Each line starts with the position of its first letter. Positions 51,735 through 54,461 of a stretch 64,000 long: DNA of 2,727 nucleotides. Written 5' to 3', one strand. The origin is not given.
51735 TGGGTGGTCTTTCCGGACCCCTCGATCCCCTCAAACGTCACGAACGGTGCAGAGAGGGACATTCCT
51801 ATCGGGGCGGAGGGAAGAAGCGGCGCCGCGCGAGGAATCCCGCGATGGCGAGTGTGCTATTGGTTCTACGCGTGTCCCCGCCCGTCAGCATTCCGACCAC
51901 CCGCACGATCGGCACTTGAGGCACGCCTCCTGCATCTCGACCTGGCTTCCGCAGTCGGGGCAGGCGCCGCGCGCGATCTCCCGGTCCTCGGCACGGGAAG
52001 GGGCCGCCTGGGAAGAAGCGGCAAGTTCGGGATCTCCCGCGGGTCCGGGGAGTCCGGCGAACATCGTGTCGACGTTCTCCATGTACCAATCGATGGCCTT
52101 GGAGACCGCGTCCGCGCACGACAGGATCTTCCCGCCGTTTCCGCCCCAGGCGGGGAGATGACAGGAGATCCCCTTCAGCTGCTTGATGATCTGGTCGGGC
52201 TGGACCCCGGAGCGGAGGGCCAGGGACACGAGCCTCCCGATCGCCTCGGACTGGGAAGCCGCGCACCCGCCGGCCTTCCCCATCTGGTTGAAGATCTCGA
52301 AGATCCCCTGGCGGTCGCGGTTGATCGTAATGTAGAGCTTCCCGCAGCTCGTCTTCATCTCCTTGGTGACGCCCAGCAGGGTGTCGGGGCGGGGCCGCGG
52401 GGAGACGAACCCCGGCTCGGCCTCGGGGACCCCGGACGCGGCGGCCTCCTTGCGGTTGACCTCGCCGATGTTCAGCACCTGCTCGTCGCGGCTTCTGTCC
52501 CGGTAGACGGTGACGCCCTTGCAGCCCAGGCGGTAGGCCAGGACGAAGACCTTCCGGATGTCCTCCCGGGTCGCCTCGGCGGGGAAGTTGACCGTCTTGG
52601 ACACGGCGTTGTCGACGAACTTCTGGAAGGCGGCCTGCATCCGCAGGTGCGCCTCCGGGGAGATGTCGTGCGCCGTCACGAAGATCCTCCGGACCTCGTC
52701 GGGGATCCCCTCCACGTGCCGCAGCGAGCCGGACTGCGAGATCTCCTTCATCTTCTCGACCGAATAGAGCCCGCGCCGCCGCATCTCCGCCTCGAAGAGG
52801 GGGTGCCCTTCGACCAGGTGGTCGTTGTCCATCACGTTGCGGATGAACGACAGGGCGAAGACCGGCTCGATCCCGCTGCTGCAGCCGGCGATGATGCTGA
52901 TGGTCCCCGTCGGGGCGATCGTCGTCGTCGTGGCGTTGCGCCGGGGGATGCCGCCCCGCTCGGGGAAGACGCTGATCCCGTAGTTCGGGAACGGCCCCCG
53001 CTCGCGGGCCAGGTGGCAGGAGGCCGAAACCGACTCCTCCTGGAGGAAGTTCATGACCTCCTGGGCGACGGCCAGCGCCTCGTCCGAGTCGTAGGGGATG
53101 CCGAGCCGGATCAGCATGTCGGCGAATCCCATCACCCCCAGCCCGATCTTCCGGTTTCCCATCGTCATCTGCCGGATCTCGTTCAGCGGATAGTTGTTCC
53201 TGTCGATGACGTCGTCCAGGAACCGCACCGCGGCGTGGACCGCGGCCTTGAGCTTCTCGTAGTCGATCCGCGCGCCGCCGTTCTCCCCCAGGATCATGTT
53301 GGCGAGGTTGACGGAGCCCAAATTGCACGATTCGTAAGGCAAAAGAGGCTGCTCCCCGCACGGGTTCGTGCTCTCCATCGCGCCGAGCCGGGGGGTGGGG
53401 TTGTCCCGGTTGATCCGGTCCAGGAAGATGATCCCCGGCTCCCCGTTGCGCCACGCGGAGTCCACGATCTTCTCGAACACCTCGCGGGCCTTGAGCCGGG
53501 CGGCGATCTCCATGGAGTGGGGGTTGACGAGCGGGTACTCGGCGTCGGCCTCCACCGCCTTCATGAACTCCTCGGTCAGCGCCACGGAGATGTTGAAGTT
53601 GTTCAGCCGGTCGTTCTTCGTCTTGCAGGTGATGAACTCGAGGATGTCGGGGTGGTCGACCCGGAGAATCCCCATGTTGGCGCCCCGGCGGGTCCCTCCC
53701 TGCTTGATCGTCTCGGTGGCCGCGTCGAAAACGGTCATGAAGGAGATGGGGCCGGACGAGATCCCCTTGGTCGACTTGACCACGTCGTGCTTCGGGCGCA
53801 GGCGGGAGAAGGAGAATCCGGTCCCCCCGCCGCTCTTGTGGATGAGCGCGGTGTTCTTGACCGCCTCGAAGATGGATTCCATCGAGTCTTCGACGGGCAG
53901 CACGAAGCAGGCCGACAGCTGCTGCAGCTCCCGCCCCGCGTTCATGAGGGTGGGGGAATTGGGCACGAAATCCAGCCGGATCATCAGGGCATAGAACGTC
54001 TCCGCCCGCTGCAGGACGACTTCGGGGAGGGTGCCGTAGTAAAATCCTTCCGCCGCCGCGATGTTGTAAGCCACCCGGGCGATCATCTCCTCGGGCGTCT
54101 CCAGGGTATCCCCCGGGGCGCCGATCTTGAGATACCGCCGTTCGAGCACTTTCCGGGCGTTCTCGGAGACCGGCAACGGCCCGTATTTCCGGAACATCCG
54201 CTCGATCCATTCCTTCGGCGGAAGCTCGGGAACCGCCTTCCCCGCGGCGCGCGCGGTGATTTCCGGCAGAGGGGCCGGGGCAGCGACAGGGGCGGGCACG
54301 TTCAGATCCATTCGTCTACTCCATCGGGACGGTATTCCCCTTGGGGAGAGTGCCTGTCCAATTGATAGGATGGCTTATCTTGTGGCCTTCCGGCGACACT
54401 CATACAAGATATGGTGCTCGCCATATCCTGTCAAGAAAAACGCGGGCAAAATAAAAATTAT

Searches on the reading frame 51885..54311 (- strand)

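Call 62: search_protein_families(library=pfam, proteins=[window:51885-54311:-], max_evalue=0.001)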
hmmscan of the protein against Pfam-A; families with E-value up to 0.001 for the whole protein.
window:51885-54311:- (808 aa): 3 families
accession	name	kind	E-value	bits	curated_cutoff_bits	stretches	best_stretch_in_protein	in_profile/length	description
PF02867.20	Ribonuc_red_lgC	-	4.4e-141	471.5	23.9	2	133-445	1-340/523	Ribonucleotide reductase, barrel domain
PF12637.14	TSCPD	-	3.8e-23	82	22.8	1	651-744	6-88/88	TSCPD domain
PF00317.26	Ribonuc_red_lgN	-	7.4e-20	71.2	28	1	49-129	4-76/77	Ribonucleotide reductase, all-alpha domain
